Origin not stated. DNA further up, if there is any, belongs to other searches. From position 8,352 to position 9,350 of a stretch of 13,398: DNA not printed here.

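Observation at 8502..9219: Eukaryote-like JAMM/MPN+ isopeptidase gene with its own consensus promoter, directly downstream of recF and with no E1/E2/Ubl partner in view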

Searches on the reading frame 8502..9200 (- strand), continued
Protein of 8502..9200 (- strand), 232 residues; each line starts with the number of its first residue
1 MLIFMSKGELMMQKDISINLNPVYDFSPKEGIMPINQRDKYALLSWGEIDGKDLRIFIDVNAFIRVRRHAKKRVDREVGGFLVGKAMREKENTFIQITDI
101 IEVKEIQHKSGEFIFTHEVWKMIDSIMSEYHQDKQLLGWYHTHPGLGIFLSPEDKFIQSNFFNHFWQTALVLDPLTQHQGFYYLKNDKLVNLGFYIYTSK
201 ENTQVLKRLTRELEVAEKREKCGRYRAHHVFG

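Call 18: find_related_loci(query=A1, collection=genome_contigs, flank=10000)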
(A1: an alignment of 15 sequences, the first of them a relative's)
Query A1 (232 aa) in genome_contigs; peptide patterns used: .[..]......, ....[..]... (x = any residue, [..] = any of these).
155 stretches matched a pattern; 112 encode a relative of the query (tblastn E <= 1e-3); the best 80 are kept; 80 distinct loci.
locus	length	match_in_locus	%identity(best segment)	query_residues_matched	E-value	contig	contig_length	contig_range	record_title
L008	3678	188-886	82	5-232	6e-133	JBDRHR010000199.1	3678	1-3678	MAG: Nitrospirota bacterium isolate MEGAHIT-group-1.534 k141_13029016, whole genome shotgun sequence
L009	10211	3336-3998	73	11-231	1e-113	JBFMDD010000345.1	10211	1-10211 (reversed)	MAG: bacterium isolate MAG210 MAG210_345, whole genome shotgun sequence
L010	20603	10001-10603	29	8-201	3e-28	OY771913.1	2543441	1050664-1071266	MAG: Anaerolineaceae bacterium isolate c74f872c-e933-4053-8305-e1536b6d7914 genome assembly, chromosome: 1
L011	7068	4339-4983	29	11-218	6e-27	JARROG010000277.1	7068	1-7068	MAG: Anaerolineales bacterium isolate Spart_144_MAG scaffold_6080, whole genome shotgun sequence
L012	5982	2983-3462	33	53-206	1e-26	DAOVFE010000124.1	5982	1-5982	MAG TPA_asm: Anaerolineales bacterium isolate CSMAG_1101 CSMAG_1101_k141_2200704_length_5982_cov_9.0000, whole genome sh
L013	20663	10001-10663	33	10-215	2e-25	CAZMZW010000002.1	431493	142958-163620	MAG TPA_asm: uncultured Anaerolineaceae bacterium isolate SRP302447_co4_525 genome assembly, contig: NODE_45_length_4314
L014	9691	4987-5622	29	5-211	5e-25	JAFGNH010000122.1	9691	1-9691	MAG: Anaerolineales bacterium isolate Zod_Metabat.534 k87_5657778, whole genome shotgun sequence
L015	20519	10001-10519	28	47-219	2e-24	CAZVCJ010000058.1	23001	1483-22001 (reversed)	MAG TPA_asm: uncultured Anaerolineae bacterium isolate SRP178699_co1_610 genome assembly, contig: NODE_2610_length_23001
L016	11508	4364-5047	27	11-224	3e-24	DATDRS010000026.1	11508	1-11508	MAG TPA_asm: Anaerolineales bacterium isolate SMAG_U7983 k141_3372424, whole genome shotgun sequence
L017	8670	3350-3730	34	56-182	8e-24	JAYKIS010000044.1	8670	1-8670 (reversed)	MAG: Candidatus Sericytochromatia bacterium isolate 593175 NODE_14274798, whole genome shotgun sequence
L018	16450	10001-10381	33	56-182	3e-22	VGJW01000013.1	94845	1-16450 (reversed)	MAG: Candidatus Tanganyikabacteria bacterium isolate K_Offshore_40m_m2_103 K_Offshore_40m_m2_103_Ga0194133_10000369, who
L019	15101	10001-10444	28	51-197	9e-19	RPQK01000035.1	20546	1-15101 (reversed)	MAG: Acidobacteria bacterium isolate metabat2.299 metabat2.299_Contig_420741, whole genome shotgun sequence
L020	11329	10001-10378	32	69-193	2e-16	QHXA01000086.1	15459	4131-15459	MAG: Acidobacteria bacterium isolate gp5 AA66 14_1009_16_30cm_scaffold_6810_curated, whole genome shotgun sequence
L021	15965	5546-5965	27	53-191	2e-16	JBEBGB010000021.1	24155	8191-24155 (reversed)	MAG: Vicinamibacterales bacterium isolate ASF_11 NODE_875_length_24155_cov_9.167318, whole genome shotgun sequence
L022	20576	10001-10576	31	10-195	7e-26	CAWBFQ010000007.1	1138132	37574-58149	MAG: uncultured Chloroflexia bacterium isolate MFD04716.bin.2.296 genome assembly, contig: contig_26597, whole genome sh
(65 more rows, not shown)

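Call 20: find_encoding_contigs(protein=P0016, flank=8000, max_places=2)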
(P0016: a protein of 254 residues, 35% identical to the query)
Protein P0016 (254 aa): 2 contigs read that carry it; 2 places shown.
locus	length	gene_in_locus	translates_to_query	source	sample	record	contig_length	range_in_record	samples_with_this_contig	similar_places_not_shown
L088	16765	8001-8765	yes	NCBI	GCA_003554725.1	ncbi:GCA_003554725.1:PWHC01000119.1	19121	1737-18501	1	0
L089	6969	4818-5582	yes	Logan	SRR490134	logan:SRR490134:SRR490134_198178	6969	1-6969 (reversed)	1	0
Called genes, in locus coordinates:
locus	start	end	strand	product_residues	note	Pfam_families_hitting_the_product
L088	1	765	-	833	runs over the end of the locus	?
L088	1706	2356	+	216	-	PF06271:RDD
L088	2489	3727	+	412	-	PF14446:Prok-RING_1 (weak), PF16697:Yop-YscD_cpl, PF00498:FHA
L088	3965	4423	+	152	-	PF00179:UQ_con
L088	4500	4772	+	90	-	PF08817:YukD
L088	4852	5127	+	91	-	PF08817:YukD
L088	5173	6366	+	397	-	PF00899:ThiF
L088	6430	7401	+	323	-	PF01398:JAB, PF14464:Prok-JAB (weak)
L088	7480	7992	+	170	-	PF00179:UQ_con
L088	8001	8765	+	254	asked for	PF01398:JAB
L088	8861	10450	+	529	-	PF13229:Beta_helix, PF05048:NosD, PF13229:Beta_helix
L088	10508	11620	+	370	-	PF13240:Zn_Ribbon_1 (faint)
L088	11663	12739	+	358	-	PF16697:Yop-YscD_cpl, PF00498:FHA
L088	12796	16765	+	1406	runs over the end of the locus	PF01637:ATPase_2 (faint), PF01935:DUF87 (faint), PF13238:AAA_18 (faint), PF25199:nSTAND_NTPase5 (faint), PF00004:AAA (faint), PF00005:ABC_tran (faint), PF01580:FtsK_SpoIIIE, PF01580:FtsK_SpoIIIE, +9 more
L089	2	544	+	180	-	?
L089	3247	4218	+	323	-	PF01398:JAB, PF14464:Prok-JAB (weak)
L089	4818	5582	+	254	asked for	PF01398:JAB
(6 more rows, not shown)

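Call 21: find_encoding_contigs(protein=P0026, flank=8000, max_places=2)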
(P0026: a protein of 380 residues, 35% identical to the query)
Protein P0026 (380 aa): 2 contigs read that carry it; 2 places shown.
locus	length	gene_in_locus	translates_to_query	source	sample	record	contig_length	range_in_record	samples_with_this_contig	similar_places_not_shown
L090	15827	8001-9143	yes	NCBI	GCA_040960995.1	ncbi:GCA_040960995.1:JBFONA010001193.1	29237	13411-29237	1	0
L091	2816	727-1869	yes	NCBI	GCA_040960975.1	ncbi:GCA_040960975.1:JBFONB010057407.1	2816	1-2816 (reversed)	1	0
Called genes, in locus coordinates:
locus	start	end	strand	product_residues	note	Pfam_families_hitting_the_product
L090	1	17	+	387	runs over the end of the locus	-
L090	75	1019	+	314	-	-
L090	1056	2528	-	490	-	PF13506:Glyco_transf_21, PF00535:Glycos_transf_2, PF13641:Glyco_tranf_2_3, PF13632:Glyco_trans_2_3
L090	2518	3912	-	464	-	PF04932:Wzy_C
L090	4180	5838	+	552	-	PF00392:GntR, PF00899:ThiF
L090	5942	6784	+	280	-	PF14446:Prok-RING_1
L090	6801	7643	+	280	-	PF08817:YukD, PF00179:UQ_con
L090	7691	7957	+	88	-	PF08817:YukD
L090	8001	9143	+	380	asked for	PF01398:JAB, PF14464:Prok-JAB (weak)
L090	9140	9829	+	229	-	PF01398:JAB, PF14464:Prok-JAB (weak)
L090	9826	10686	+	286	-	PF16697:Yop-YscD_cpl, PF00498:FHA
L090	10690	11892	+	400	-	PF05762:VWA_CoxE (weak), PF01882:DUF58 (weak), PF00092:VWA, PF13519:VWA_2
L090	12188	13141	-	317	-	PF00481:PP2C, PF13672:PP2C_2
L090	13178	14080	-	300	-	PF00069:Pkinase, PF07714:PK_Tyr_Ser-Thr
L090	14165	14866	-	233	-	PF16697:Yop-YscD_cpl, PF00498:FHA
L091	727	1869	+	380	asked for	PF01398:JAB, PF14464:Prok-JAB (weak)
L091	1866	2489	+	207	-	PF01398:JAB (weak)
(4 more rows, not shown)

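Call 22: predict_structure(alignment_id=A2)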
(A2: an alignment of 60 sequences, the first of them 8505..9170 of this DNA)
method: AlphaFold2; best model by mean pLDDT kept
length: 222 residues; sequences in the alignment: 60
mean_pLDDT: 85.3   pTM: 0.84
mean pLDDT of the five models: 85.3, 83.1, 82.3, 82.0, 75.1
residues with pLDDT >= 90: 128; 70-90: 59; 50-70: 19; < 50: 16
segments of 3 or more residues with pLDDT < 50: 1-11, 218-222
pLDDT, mean of each block of 10 residues (from residue 1): 38 71 95 92 92 97 90 96 96 68 72 87 93 92 89 92 95 89 96 96 92 62 34
secondary structure, 60 per line:
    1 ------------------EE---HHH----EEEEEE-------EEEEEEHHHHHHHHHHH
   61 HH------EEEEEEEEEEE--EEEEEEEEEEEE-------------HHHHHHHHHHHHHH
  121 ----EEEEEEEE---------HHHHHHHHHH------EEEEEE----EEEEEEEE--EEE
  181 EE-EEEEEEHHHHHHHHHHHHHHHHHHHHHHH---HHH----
elements in order: E31-36 E44-49 H50-62 E69-79 E82-93 H107-120 E125-132 H142-151 E158-163 E168-175 E178-182 E184-189 H190-212

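Call 23: find_encoding_contigs(protein=P0043, flank=8000, max_places=2)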
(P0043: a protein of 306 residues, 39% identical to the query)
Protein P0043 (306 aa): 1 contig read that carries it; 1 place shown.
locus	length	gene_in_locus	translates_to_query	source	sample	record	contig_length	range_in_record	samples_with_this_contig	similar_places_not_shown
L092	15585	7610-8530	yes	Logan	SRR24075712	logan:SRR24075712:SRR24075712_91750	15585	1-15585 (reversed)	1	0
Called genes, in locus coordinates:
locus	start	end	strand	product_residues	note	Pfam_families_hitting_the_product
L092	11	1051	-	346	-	PF26549:Tricorn_N (weak)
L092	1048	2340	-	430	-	PF07690:MFS_1, PF13347:MFS_2 (faint), PF07690:MFS_1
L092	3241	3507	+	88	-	PF05154:TM2 (weak)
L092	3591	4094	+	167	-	PF00179:UQ_con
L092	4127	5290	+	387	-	PF16697:Yop-YscD_cpl, PF00498:FHA (weak)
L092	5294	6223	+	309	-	PF00089:Trypsin, PF13365:Trypsin_2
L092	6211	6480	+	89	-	PF08817:YukD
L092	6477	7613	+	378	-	PF00899:ThiF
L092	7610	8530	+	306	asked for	PF01398:JAB, PF14464:Prok-JAB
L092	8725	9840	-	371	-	PF02602:HEM4, PF00486:Trans_reg_C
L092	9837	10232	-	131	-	PF13806:Rieske_2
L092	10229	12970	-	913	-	PF07992:Pyr_redox_2, PF00070:Pyr_redox, PF18267:Rubredoxin_C, PF04324:Fer2_BFD, PF03460:NIR_SIR_ferr, PF01077:NIR_SIR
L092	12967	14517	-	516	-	PF01266:DAO (faint), PF05834:Lycopene_cycl (faint), PF07992:Pyr_redox_2, PF13454:NAD_binding_9 (faint), PF00070:Pyr_redox, PF18267:Rubredoxin_C, PF04324:Fer2_BFD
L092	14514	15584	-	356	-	?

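Call 24: find_encoding_contigs(protein=P0023, flank=8000, max_places=2)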
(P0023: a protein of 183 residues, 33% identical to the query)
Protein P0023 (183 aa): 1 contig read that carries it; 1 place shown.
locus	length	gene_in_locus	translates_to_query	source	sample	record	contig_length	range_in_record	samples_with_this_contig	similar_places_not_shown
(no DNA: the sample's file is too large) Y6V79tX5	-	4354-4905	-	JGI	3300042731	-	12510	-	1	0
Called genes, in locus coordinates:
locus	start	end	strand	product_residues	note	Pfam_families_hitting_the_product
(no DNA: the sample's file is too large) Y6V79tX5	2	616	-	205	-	?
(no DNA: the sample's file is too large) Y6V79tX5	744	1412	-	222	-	PF02224:Cytidylate_kin, PF13189:Cytidylate_kin2, PF13207:AAA_17 (faint), PF13238:AAA_18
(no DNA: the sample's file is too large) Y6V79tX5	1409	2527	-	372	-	PF13243:SQHop_cyclase_C (faint)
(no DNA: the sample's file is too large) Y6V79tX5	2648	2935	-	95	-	PF00166:Cpn10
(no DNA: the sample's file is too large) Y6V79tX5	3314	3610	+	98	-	PF08817:YukD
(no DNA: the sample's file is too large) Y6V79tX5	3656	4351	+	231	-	PF00179:UQ_con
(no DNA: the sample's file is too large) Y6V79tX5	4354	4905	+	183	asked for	PF01398:JAB, PF14464:Prok-JAB (weak)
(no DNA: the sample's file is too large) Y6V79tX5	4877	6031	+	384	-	PF00899:ThiF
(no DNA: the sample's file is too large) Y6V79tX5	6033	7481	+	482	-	PF01398:JAB (weak), PF14464:Prok-JAB (faint)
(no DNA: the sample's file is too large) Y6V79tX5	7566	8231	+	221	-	PF00179:UQ_con (weak)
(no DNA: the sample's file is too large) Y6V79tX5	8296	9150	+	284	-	PF14446:Prok-RING_1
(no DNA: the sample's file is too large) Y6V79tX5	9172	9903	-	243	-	PF00005:ABC_tran, PF02463:SMC_N (weak), PF13304:AAA_21 (faint)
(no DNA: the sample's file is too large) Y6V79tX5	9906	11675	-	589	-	PF00036:EF-hand_1 (faint), PF13202:EF-hand_5 (faint), PF25990:Beta-barrel_YknX (weak), PF25975:CzcB_C (weak), PF13405:EF-hand_6 (faint)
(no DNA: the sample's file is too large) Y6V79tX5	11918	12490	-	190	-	PF07228:SpoIIE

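Call 29: fold_search(model_id=the predicted structure, library=pdb)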
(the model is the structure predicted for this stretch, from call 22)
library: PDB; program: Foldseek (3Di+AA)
matches with E <= 10: 942; with E <= 0.001: 220
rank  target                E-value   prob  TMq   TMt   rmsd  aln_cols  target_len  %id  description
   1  6fju_A                9.4e-11  1.00  0.54  0.67   6.7       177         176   24  Rpn11 homolog from Caldiarchaeum Subterraneum (released 2018-07-25)
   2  6fju_B                1.3e-10  1.00  0.53  0.67   6.3       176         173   25  Rpn11 homolog from Caldiarchaeum Subterraneum (released 2018-07-25)
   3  4o8x_B                2.1e-10  1.00  0.57  0.74   4.1       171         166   22  Zinc-bound Rpn11 in complex with Rpn8 (released 2014-01-22)
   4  6fjv                  2.1e-10  1.00  0.50  0.73   3.7       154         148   27  Rpn11 homolog from Caldiarchaeum Subterraneum, truncated (released 2018-07-25)
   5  6fnn_A                2.2e-10  1.00  0.53  0.76   3.4       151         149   27  Caldiarchaeum Subterraneum Ubiquitin:Rpn11-homolog complex (released 2018-07-25)
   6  5u4p_B                3.1e-10  1.00  0.55  0.75   3.6       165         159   24  Protein-protein complex between 26S proteasome regulatory subunit RPN8, RPN11, and Ubiquitin S31 (released 2017-09-06)
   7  6fno_B                3.7e-10  1.00  0.53  0.77   3.2       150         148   27  Caldiarchaeum Subterraneum Ubiquitin:Rpn11-homolog complex, zinc soak (released 2018-07-25)
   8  4ocn_E                3.7e-10  1.00  0.55  0.74   4.0       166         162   22  Crystal Structure of the Rpn8-Rpn11 MPN domain heterodimer, crystal form II (released 2014-01-29)
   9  6fnn_B                4.7e-10  1.00  0.54  0.76   3.0       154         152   27  Caldiarchaeum Subterraneum Ubiquitin:Rpn11-homolog complex (released 2018-07-25)
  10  5w83_B                5.0e-10  1.00  0.55  0.75   4.5       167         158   21  Rpn8/Rpn11 dimer complex (released 2017-09-06)
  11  4owp_B                5.3e-10  1.00  0.57  0.74   4.2       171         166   23  Crystal structure of rpn11 in a heterodimer complex with rpn8, representing the active portion of the proteasome lid. (released 2015-08-05)
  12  4ocn_B                6.0e-10  1.00  0.55  0.73   3.6       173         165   20  Crystal Structure of the Rpn8-Rpn11 MPN domain heterodimer, crystal form II (released 2014-01-29)
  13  9w39_c                6.4e-10  1.00  0.51  0.40   4.6       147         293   20  Structure of human 26S proteasome complexed with midnolin, 19S proteasome with Ubl bound (released 2026-04-01)
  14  5jog                  7.3e-10  1.00  0.44  0.44   4.5       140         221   21  CRYSTAL STRUCTURE OF CSN5(2-257) IN COMPLEX WITH CNS5i-3 (released 2016-11-02)
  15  4ocm_B                9.9e-10  1.00  0.56  0.68   4.1       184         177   19  Crystal Structure of the Rpn8-Rpn11 MPN domain heterodimer, crystal form Ib (released 2014-01-29)
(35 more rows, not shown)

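Call 45: search_protein_representatives(protein=window:8505-9170:-)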
Query: 222 residues. Proteins with E-value up to 0.001 (for the whole library): 4596; up to 1e-10: 2426; up to 1e-30: 27. The best 150 are listed.
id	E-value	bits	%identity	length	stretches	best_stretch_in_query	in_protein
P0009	1.2e-106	371.8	70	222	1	1-221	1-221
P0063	3.9e-61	222.9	48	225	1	6-218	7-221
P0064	2.2e-54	200.8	41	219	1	6-220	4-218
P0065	4.1e-49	183.6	41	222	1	7-215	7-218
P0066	4.6e-44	167.1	27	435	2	4-200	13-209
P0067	3.9e-37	144.5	32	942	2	42-174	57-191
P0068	5.0e-35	137.5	30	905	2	42-177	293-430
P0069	6.1e-35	137.3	31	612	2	33-176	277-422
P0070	1.7e-34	135.8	39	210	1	5-196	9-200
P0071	1.7e-34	135.8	36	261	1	17-208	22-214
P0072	6.8e-34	133.9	39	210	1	23-189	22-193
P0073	1.4e-33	132.8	36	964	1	27-207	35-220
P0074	3.5e-33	131.5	30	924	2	41-187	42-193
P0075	6.0e-33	130.8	38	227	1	17-197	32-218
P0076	1.4e-32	129.5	36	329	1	3-204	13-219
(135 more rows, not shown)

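Call 47: find_encoding_contigs(protein=P0063, flank=10000, max_places=4)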
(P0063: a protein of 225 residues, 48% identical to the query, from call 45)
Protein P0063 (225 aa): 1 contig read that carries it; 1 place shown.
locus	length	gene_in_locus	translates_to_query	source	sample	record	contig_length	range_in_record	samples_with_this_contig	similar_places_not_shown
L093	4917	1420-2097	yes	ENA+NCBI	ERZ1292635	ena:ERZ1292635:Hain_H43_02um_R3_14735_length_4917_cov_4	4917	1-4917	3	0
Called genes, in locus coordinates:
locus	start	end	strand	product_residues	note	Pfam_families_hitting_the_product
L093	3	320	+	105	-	PF00179:UQ_con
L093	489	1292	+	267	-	PF01398:JAB, PF14464:Prok-JAB (faint)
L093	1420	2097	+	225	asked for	PF01398:JAB, PF14464:Prok-JAB (weak)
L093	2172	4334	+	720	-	PF13191:AAA_16 (weak), PF17874:TPR_MalT (weak), PF13424:TPR_12 (faint)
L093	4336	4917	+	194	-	?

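Call 48: find_encoding_contigs(protein=P0064, flank=10000, max_places=4)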
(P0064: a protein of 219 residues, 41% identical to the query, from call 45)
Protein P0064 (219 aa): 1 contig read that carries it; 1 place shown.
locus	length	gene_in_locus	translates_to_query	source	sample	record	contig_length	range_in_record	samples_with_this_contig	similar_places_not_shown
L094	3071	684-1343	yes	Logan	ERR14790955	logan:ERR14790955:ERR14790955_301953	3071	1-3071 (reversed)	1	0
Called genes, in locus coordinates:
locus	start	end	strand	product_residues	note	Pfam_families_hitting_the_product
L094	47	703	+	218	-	PF01398:JAB, PF14464:Prok-JAB (weak)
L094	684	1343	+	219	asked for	PF01398:JAB (weak)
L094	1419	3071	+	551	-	?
